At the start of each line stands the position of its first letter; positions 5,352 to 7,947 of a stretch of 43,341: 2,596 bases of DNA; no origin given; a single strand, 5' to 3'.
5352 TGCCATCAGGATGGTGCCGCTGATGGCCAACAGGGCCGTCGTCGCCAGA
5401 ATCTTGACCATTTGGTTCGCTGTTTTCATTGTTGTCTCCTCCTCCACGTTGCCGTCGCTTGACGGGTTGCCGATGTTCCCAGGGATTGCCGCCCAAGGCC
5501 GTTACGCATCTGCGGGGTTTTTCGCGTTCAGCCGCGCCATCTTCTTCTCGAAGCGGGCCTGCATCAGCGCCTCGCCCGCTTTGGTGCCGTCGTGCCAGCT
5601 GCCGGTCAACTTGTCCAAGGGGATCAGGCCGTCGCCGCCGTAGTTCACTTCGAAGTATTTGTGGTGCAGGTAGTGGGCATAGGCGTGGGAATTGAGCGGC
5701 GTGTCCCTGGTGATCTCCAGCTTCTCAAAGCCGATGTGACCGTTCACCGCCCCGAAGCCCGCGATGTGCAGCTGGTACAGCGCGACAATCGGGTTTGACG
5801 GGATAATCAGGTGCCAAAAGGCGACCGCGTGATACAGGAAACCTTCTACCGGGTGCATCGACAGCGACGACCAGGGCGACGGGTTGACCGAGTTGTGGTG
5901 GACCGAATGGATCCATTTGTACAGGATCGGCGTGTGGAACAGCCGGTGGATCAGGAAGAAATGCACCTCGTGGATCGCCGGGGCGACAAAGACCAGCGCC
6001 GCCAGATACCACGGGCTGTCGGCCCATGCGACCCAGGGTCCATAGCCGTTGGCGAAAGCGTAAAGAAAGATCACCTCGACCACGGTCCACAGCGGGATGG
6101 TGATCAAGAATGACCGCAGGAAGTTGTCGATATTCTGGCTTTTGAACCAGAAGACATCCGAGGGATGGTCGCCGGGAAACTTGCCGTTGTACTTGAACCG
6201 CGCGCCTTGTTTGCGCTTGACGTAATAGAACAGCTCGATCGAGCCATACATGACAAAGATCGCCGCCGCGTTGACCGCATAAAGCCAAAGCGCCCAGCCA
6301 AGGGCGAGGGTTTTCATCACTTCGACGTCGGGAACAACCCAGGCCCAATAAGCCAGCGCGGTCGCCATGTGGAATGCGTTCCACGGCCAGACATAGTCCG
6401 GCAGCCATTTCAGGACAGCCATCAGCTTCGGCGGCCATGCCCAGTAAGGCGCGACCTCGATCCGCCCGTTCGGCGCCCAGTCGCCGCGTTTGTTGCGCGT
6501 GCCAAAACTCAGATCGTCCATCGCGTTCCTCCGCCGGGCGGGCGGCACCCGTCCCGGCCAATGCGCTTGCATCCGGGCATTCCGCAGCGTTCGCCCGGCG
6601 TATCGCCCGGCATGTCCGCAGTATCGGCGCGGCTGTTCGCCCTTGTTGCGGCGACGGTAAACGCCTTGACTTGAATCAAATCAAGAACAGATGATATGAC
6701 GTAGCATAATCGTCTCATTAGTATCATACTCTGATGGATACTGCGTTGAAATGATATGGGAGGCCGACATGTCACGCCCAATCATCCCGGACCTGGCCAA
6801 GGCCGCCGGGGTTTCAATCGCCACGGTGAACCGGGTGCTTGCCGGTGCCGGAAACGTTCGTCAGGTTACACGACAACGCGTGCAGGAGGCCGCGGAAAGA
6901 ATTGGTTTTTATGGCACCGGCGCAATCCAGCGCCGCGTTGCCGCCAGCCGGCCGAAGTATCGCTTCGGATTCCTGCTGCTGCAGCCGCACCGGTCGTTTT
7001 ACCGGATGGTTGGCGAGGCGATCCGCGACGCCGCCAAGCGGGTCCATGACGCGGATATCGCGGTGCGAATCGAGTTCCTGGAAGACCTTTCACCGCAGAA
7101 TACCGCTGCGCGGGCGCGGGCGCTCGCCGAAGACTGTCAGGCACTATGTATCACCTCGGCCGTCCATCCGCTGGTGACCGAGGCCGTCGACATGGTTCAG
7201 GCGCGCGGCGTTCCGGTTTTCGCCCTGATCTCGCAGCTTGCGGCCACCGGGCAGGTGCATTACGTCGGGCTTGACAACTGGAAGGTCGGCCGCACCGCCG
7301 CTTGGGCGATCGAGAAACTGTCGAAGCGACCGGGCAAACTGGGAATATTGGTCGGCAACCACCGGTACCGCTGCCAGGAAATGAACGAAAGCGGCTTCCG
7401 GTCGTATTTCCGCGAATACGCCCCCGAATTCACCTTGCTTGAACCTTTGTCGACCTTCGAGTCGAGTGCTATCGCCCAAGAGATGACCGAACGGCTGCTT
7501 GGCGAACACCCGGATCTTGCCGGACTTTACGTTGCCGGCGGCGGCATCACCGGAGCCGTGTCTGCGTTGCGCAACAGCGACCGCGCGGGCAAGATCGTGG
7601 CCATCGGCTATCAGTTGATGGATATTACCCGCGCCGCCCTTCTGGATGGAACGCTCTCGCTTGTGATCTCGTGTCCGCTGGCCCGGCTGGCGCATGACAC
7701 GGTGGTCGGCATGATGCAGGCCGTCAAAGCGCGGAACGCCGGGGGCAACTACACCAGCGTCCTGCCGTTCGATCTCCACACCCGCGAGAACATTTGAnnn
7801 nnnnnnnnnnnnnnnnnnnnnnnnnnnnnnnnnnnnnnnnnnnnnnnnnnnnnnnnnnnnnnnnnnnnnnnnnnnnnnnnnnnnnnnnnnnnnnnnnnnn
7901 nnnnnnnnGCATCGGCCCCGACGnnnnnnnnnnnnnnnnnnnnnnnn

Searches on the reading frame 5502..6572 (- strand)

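Call 12: search_protein_families(library=pfam, proteins=[window:5502-6572:-], max_evalue=0.001)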
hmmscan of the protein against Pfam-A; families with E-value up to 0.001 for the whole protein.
window:5502-6572:- (356 aa): 1 family
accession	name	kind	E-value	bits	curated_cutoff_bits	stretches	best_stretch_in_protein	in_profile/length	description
PF04116.19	FA_hydroxylase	-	4.2e-17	63.2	31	1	196-324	3-131/132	Fatty acid hydroxylase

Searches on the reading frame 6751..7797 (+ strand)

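Call 12: search_protein_families(library=pfam, proteins=[window:6751-7797:+], max_evalue=0.001)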
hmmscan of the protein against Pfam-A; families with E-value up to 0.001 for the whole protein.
window:6751-7797:+ (348 aa): 2 families
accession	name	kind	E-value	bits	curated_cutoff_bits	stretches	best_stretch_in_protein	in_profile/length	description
PF13407.12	Peripla_BP_4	-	2.3e-27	96.6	35.1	1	82-303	11-232/258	Periplasmic binding protein domain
PF00356.27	LacI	-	5.3e-12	45.8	27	1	12-53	2-43/46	Bacterial regulatory proteins, lacI family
